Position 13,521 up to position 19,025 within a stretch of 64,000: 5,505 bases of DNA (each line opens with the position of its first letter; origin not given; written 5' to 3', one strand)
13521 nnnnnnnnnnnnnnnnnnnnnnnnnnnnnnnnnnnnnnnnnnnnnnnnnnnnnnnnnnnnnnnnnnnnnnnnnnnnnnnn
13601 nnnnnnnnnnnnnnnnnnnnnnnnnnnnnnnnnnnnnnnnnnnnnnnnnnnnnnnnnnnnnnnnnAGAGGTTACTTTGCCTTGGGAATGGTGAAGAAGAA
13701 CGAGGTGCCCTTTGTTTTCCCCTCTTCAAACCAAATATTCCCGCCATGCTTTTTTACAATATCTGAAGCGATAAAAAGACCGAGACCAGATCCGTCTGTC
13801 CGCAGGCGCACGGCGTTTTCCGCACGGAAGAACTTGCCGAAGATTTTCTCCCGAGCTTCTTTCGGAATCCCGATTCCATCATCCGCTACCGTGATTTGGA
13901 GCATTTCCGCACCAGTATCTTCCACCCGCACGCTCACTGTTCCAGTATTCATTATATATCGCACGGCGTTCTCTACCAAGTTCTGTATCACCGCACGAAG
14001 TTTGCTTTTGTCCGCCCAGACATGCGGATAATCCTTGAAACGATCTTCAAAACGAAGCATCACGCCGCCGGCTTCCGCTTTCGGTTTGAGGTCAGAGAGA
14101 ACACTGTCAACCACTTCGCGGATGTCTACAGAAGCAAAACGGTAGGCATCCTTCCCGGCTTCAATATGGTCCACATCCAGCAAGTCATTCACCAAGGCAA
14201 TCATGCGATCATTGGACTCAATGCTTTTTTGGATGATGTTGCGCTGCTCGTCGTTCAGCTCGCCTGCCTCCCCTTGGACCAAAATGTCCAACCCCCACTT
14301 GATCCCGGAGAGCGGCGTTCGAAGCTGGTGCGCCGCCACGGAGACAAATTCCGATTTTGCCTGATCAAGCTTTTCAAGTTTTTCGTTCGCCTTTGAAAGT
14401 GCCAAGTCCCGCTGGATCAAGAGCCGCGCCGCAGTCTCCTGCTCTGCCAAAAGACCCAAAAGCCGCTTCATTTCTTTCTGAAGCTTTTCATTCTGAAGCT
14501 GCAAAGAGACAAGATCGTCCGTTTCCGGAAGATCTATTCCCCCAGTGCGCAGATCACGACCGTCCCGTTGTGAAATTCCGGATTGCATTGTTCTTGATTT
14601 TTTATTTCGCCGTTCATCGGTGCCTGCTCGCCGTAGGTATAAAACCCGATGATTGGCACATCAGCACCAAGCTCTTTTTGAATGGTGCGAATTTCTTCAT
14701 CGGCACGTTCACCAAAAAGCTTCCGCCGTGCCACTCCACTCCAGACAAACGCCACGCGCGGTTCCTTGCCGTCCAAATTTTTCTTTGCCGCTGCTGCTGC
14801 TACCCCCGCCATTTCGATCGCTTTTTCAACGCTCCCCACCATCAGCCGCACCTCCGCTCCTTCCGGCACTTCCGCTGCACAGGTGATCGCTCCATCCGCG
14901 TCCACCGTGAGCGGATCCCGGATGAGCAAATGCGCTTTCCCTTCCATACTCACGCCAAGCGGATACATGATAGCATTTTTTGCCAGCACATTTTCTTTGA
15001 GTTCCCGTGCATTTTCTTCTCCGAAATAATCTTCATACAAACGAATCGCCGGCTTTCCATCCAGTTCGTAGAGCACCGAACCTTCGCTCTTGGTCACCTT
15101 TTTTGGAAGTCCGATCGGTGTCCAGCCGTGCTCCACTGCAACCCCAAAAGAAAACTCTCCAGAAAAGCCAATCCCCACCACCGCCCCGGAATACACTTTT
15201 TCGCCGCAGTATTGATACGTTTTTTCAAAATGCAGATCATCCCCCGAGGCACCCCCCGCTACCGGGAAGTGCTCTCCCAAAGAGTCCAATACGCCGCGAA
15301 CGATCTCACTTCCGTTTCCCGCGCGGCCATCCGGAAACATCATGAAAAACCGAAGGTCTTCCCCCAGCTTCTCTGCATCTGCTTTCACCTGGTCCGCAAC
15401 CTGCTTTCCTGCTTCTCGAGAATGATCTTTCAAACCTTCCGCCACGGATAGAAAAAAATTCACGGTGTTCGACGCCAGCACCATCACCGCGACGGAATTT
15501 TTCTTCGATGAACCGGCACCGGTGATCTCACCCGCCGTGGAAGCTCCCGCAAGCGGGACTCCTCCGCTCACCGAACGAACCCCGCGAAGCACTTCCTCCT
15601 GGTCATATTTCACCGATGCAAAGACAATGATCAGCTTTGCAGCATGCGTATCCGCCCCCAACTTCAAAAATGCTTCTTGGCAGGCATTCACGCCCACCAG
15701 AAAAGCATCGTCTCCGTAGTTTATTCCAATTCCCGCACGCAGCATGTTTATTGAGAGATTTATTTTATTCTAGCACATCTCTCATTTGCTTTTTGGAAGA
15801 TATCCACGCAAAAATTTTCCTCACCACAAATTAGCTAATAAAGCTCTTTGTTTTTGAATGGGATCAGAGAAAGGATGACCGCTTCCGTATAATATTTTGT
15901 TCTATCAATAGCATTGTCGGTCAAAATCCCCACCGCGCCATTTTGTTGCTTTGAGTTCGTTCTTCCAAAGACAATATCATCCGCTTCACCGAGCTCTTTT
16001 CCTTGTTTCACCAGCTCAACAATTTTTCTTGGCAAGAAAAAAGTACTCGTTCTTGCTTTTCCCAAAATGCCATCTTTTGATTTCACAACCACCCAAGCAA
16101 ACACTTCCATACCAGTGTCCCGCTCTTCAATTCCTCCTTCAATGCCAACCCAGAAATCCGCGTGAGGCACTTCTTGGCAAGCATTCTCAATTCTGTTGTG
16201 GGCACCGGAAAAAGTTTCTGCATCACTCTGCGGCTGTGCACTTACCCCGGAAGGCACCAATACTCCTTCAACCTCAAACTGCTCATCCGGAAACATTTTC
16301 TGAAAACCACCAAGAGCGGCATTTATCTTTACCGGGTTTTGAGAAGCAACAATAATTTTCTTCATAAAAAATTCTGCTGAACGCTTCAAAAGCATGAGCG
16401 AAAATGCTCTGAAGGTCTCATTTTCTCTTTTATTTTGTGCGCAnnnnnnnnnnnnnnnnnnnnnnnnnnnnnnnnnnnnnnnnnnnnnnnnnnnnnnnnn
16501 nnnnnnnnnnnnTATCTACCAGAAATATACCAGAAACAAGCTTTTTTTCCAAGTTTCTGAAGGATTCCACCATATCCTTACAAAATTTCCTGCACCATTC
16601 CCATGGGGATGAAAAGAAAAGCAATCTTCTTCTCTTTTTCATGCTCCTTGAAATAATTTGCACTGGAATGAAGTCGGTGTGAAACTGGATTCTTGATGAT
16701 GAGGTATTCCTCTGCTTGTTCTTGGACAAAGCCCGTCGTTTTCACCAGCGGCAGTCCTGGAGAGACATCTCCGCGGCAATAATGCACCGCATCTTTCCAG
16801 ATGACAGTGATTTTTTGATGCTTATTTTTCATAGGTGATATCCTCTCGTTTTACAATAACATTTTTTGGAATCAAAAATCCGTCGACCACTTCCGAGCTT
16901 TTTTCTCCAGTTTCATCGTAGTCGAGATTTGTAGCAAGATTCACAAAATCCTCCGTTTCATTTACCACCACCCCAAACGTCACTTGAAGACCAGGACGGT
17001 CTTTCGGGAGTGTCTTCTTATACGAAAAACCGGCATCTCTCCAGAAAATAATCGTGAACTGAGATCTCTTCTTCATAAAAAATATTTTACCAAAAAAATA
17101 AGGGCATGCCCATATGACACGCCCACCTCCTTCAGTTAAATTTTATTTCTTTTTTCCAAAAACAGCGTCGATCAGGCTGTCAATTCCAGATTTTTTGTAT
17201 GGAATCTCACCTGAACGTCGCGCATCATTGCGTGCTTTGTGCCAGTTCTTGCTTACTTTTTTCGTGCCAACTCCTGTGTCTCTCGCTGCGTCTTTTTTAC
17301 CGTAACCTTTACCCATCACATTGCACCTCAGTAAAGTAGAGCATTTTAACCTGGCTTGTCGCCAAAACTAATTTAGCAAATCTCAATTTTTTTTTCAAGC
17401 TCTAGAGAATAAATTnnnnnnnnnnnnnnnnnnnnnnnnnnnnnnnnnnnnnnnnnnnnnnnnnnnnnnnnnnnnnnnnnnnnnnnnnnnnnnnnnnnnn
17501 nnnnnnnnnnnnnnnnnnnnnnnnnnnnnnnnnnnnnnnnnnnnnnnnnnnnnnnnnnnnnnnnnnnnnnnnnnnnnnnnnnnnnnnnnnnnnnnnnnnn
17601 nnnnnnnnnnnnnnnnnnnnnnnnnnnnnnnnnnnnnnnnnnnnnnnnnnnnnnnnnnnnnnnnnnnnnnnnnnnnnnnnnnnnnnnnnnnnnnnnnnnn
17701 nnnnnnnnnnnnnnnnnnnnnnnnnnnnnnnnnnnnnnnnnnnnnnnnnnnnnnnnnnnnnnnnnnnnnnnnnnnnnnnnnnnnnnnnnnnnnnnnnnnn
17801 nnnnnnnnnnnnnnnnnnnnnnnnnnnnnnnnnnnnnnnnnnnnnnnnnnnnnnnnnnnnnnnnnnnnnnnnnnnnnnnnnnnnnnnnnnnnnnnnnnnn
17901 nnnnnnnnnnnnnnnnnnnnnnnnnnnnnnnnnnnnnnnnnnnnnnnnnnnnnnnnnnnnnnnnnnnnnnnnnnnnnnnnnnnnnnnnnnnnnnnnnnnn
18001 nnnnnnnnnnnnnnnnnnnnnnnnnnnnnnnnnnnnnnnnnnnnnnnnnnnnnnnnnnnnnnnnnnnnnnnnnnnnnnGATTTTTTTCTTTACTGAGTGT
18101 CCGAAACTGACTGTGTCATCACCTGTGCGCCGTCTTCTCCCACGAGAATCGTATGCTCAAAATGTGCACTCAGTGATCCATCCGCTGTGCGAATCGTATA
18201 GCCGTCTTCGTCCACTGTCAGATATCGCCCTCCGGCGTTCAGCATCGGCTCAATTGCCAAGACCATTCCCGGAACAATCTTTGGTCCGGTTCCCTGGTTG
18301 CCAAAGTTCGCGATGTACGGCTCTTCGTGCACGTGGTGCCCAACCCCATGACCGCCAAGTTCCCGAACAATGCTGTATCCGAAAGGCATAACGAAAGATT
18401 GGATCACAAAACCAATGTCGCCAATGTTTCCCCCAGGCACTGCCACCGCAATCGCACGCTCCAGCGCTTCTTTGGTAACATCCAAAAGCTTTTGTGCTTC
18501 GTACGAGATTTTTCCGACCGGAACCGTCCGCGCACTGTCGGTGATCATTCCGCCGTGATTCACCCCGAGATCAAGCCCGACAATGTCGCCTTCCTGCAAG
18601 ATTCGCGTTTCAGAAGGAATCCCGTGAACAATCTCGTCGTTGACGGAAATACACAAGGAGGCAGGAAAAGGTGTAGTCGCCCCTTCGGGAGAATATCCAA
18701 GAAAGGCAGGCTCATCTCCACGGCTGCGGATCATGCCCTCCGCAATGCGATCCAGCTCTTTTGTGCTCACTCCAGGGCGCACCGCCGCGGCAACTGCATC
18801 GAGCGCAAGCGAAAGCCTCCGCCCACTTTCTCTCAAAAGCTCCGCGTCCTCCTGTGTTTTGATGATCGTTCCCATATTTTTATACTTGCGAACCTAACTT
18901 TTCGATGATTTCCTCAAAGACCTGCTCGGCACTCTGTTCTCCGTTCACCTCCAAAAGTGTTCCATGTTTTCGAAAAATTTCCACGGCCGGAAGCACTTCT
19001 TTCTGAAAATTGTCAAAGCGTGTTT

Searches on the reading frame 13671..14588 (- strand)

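Call 80: search_protein_families(library=pfam, proteins=[window:13671-14588:-], max_evalue=0.001)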
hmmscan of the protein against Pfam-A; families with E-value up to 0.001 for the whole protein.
window:13671-14588:- (305 aa): 2 families
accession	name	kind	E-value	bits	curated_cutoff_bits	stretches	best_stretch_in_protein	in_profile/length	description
PF02518.31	HATPase_c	-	6.1e-29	101.1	26.4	1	193-304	2-110/111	Histidine kinase-, DNA gyrase B-, and HSP90-like ATPase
PF00512.31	HisKA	-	5.7e-16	58.8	26.9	1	77-145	1-66/66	His Kinase A (phospho-acceptor) domain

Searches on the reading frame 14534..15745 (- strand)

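Call 80: search_protein_families(library=pfam, proteins=[window:14534-15745:-], max_evalue=0.001)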
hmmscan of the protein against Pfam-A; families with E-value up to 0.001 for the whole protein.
window:14534-15745:- (403 aa): 2 families
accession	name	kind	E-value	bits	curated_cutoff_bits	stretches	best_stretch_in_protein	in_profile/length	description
PF08495.15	FIST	-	2.2e-52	178.2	23.2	1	37-231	1-189/189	FIST N domain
PF10442.14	FIST_C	-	9.7e-34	116.8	28.5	1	233-376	1-131/131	FIST C domain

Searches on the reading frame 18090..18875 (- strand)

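Call 80: search_protein_families(library=pfam, proteins=[window:18090-18875:-], max_evalue=0.001)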
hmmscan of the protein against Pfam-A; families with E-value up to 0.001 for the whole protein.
window:18090-18875:- (261 aa): 1 family
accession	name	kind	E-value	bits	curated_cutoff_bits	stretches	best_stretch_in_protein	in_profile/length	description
PF00557.29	Peptidase_M24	-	7.4e-47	160.3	23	1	12-247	1-208/208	Metallopeptidase family M24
